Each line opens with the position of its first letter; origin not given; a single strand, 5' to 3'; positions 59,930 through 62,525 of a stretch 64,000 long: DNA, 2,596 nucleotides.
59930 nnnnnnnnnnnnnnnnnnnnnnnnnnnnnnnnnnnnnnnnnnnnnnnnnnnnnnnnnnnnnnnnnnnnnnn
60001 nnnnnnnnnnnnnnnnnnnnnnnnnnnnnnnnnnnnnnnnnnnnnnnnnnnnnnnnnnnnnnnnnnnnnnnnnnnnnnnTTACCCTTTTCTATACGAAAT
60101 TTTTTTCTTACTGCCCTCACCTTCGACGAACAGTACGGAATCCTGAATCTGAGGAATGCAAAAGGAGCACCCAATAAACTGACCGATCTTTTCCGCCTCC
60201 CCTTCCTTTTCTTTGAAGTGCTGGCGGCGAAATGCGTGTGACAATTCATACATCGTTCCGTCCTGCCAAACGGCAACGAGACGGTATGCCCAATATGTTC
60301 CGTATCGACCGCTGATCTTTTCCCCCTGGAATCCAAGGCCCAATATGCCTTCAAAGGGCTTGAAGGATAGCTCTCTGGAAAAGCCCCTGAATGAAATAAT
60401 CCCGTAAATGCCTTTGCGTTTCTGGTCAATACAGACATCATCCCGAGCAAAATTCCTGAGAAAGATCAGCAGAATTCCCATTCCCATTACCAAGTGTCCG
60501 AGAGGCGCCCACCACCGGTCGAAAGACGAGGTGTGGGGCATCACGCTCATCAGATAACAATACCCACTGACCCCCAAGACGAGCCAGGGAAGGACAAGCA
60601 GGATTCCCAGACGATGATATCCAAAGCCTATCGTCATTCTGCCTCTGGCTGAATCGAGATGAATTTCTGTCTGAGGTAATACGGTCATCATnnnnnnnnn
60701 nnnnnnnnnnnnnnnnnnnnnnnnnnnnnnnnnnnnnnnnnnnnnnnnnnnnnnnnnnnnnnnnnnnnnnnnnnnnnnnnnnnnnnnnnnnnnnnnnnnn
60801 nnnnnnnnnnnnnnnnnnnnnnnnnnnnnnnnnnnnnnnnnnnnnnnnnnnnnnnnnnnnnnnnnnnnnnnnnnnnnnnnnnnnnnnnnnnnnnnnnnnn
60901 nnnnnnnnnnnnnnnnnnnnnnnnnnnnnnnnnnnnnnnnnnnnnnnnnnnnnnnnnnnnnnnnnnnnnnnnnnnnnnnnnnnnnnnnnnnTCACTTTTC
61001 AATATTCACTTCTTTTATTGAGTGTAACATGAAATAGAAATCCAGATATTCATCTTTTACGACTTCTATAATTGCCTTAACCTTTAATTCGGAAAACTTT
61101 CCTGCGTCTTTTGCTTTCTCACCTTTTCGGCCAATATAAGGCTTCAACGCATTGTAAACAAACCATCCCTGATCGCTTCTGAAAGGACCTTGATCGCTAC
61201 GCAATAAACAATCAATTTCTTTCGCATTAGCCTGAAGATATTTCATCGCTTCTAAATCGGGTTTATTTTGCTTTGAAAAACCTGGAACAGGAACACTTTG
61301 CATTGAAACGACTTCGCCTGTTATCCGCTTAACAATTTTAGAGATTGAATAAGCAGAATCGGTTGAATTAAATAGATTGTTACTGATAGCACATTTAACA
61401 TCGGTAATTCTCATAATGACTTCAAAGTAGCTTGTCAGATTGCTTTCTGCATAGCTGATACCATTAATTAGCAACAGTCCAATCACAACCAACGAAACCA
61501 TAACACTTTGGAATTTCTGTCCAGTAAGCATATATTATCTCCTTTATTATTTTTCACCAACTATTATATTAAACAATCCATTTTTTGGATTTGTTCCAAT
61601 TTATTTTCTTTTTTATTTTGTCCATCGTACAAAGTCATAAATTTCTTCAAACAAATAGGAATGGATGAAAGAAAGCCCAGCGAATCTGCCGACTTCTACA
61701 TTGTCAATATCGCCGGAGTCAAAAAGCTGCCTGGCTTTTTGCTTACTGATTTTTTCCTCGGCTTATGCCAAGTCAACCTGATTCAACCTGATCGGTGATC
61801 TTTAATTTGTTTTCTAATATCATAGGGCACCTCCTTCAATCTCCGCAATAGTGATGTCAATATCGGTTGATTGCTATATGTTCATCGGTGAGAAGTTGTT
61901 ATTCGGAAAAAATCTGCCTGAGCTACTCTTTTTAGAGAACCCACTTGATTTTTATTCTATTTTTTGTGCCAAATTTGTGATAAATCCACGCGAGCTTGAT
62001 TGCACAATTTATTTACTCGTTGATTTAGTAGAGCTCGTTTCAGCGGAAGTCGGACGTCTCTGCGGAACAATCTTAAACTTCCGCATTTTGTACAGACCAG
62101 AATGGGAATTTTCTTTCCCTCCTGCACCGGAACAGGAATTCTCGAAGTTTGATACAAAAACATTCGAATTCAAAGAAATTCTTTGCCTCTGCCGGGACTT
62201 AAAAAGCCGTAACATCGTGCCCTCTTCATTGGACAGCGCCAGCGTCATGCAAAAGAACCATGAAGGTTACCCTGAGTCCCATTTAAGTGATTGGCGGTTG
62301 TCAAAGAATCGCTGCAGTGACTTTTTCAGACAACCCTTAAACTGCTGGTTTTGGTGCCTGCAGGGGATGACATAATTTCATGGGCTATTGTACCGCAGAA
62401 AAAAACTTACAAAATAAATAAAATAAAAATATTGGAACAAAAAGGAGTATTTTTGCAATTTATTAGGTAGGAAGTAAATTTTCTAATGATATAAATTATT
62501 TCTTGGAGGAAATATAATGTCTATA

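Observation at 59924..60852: GC-rich 0.9-kb islet flanked by 26-bp near-perfect direct repeats carrying one membrane-protein gene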

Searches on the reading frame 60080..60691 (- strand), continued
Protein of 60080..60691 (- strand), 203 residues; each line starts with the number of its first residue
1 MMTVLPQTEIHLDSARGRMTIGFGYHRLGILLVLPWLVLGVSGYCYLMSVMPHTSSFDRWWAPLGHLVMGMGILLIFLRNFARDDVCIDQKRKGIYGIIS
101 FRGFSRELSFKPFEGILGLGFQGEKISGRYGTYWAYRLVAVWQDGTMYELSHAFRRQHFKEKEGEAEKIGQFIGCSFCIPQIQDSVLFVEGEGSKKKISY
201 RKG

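Call 54: search_dna_similar(query=window:60080-60691:-, collection=phages, mode=protein, max_evalue=0.01)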
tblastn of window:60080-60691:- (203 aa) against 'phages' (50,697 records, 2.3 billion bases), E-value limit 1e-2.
No match.

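Call 64: find_encoding_contigs(protein=P0005, flank=4000, max_places=4)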
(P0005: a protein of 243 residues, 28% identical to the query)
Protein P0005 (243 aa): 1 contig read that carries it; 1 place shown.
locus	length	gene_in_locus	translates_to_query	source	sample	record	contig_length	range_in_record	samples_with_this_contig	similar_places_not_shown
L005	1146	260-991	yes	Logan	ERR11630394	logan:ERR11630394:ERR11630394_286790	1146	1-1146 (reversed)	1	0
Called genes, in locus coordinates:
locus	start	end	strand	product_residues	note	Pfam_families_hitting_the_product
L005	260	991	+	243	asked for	-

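Call 65: find_encoding_contigs(protein=P0010, flank=4000, max_places=4)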
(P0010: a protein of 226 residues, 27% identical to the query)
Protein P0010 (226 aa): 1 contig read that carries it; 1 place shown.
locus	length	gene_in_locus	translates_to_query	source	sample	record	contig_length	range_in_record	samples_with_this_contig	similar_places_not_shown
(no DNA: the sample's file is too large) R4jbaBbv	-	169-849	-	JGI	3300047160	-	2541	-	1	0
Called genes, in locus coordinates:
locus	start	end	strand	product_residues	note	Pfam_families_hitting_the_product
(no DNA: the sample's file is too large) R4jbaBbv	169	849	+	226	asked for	-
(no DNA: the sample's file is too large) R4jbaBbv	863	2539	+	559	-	?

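Call 66: find_encoding_contigs(protein=P0009, flank=4000, max_places=4)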
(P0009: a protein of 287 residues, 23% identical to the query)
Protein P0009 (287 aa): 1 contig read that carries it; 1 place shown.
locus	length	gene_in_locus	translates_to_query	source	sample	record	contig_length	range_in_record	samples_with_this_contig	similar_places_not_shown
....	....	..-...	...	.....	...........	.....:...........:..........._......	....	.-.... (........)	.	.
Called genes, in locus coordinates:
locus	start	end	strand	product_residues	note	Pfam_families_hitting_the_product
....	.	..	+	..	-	?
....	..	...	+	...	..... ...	-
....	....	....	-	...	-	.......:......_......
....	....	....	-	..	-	?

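Call 68: search_solved_structures(query=A2, max_evalue=1)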
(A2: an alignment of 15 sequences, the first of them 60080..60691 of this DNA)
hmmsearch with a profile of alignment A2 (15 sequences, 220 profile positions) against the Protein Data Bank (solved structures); distinct sequences matched with E-value up to 1: 7.
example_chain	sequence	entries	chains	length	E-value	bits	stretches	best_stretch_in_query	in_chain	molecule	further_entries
8fjf_A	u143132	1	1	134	0.19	14.3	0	142-180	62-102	H10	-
9rjb_B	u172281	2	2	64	0.48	13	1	16-62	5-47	Signal peptidase complex subunit 1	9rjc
8eau_p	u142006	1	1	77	0.53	12.8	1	19-63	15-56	Vacuolar ATPase assembly integral membrane protein VMA21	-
9dmg_A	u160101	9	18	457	0.76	12.3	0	16-72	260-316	Acetylcholine receptor subunit alpha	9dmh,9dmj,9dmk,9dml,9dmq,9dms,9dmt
6ftg_3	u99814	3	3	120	0.8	12.2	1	8-67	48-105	Oligosaccharyltransferase complex subunit OSTC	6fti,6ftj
9gu0_A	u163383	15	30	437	0.9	12.1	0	16-72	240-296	Acetylcholine receptor subunit alpha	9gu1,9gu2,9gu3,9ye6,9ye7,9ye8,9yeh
6z16_C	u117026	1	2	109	0.93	12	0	13-70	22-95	Multisubunit Na+/H+ antiporter, C subunit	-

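Call 76: fold_search(model_id=the predicted structure, library=viral)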
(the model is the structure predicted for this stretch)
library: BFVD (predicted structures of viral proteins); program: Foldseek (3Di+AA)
matches with E <= 10: 551; with E <= 0.001: 0
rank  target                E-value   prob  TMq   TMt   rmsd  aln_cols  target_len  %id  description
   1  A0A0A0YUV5            1.9e-02  0.63  0.17  0.23  14.9       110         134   13  Uncharacterized protein [Flavobacterium phage FCL-2]
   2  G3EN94                2.2e-02  0.99  0.26  0.57   3.6        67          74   10  (no name in the UniProt tables at hand)
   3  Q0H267                2.6e-02  0.90  0.26  0.25  15.8       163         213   10  Uncharacterized protein [Geobacillus phage GBSV1]
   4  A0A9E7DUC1            4.1e-02  0.90  0.19  0.34   4.4        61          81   21  Uncharacterized protein [Enterococcus phage vB_OCPT_Bob]
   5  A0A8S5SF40            5.4e-02  0.90  0.21  0.26   5.0        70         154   11  Uncharacterized protein [Myoviridae sp. ctuev19]
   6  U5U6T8                5.4e-02  0.63  0.18  0.09  11.6       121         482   11  (no name in the UniProt tables at hand)
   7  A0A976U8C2            6.0e-02  0.63  0.18  0.20  13.9        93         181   12  SsDNA binding protein [Microbacterium phage PineapplePizza]
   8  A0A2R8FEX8            1.1e-01  0.44  0.17  0.16  12.0       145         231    8  F-box domain-containing protein [Brazilian cedratvirus IHUMI]
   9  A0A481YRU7            1.3e-01  0.51  0.17  0.33   9.8        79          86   13  Uncharacterized protein [Marseillevirus LCMAC101]
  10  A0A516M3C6            1.4e-01  0.44  0.20  0.12   8.0        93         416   10  (no name in the UniProt tables at hand)
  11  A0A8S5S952            1.5e-01  0.84  0.24  0.51   7.3        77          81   13  Uncharacterized protein [Siphoviridae sp. ctylc9]
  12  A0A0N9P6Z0            1.5e-01  0.25  0.17  0.22  12.1       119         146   11  (no name in the UniProt tables at hand)
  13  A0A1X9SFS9            1.6e-01  0.57  0.23  0.17  20.4       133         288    6  Uncharacterized protein [Bacillus phage Flapjack]
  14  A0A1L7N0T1            1.8e-01  0.25  0.19  0.25  19.3       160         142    8  Uncharacterized protein [Ralstonia phage RP12]
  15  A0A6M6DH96            1.9e-01  0.11  0.12  0.16  20.5       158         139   13  (no name in the UniProt tables at hand)
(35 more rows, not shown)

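Call 78: search_protein_families(library=ncbifam, proteins=[window:60080-60691:-], max_evalue=0.01)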
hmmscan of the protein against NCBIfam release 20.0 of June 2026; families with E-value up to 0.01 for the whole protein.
window:60080-60691:- (203 aa): 0 families

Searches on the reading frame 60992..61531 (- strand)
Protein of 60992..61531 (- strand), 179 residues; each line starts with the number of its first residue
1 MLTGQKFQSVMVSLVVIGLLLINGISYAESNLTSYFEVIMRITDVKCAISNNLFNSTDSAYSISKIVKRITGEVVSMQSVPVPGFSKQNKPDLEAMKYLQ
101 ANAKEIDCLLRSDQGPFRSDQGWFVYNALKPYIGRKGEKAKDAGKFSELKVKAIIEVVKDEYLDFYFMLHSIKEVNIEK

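Call 7: search_protein_families(library=pfam, proteins=[window:60992-61531:-], max_evalue=0.1)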
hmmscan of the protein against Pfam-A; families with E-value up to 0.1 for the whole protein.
window:60992-61531:- (179 aa): 0 families

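Call 31: search_protein_families(library=padloc, proteins=[window:60992-61531:-], max_evalue=0.1)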
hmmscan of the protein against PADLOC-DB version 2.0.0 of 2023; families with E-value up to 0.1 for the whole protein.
window:60992-61531:- (179 aa): 0 families

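Call 32: search_protein_families(library=phrogs, proteins=[window:60992-61531:-], max_evalue=0.1)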
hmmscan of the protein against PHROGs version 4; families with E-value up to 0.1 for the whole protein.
window:60992-61531:- (179 aa): 3 families
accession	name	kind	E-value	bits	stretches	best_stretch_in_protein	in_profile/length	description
phrog_6440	-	unknown function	0.033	15.2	1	10-107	7-103/186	-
phrog_23204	-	unknown function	0.077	14.1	0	5-49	5-47/74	-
phrog_33140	-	unknown function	0.083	14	0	35-68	25-58/88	-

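Call 73: find_homologous_proteins(query=window:60992-61531:-, max_evalue=0.001)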
Query window:60992-61531:- (179 aa): 1 proteins with E <= 0.001 among 83 candidates.
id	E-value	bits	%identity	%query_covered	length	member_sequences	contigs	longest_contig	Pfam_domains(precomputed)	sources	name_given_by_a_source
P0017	8.5e-111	385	100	100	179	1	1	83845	-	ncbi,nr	ncbi:MAG: hypothetical protein HQM10_25120 [Candidatus Riflebacteria bacterium]|nr:hypothetical prot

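Call 78: search_protein_families(library=ncbifam, proteins=[window:60992-61531:-], max_evalue=0.01)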
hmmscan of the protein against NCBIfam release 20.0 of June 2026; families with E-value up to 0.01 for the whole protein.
window:60992-61531:- (179 aa): 0 families

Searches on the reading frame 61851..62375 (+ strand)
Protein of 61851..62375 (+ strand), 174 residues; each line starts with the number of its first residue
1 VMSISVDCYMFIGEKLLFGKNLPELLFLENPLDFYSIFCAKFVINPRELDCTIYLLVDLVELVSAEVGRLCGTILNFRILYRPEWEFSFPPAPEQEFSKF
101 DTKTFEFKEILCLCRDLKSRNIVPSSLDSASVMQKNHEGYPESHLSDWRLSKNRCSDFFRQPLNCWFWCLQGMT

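Call 7: search_protein_families(library=pfam, proteins=[window:61851-62375:+], max_evalue=0.1)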
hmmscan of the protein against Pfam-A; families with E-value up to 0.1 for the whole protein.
window:61851-62375:+ (174 aa): 0 families

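Call 31: search_protein_families(library=padloc, proteins=[window:61851-62375:+], max_evalue=0.1)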
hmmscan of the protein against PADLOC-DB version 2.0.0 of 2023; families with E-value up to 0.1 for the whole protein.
window:61851-62375:+ (174 aa): 0 families

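Call 32: search_protein_families(library=phrogs, proteins=[window:61851-62375:+], max_evalue=0.1)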
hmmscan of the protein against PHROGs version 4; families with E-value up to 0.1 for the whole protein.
window:61851-62375:+ (174 aa): 0 families

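Call 78: search_protein_families(library=ncbifam, proteins=[window:61851-62375:+], max_evalue=0.01)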
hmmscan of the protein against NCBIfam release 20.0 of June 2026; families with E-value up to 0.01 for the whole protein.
window:61851-62375:+ (174 aa): 0 families

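Call 79: search_solved_structures(query=window:61851-62375:+, max_evalue=1)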
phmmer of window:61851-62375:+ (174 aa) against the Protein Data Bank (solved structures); distinct sequences matched with E-value up to 1: 0.
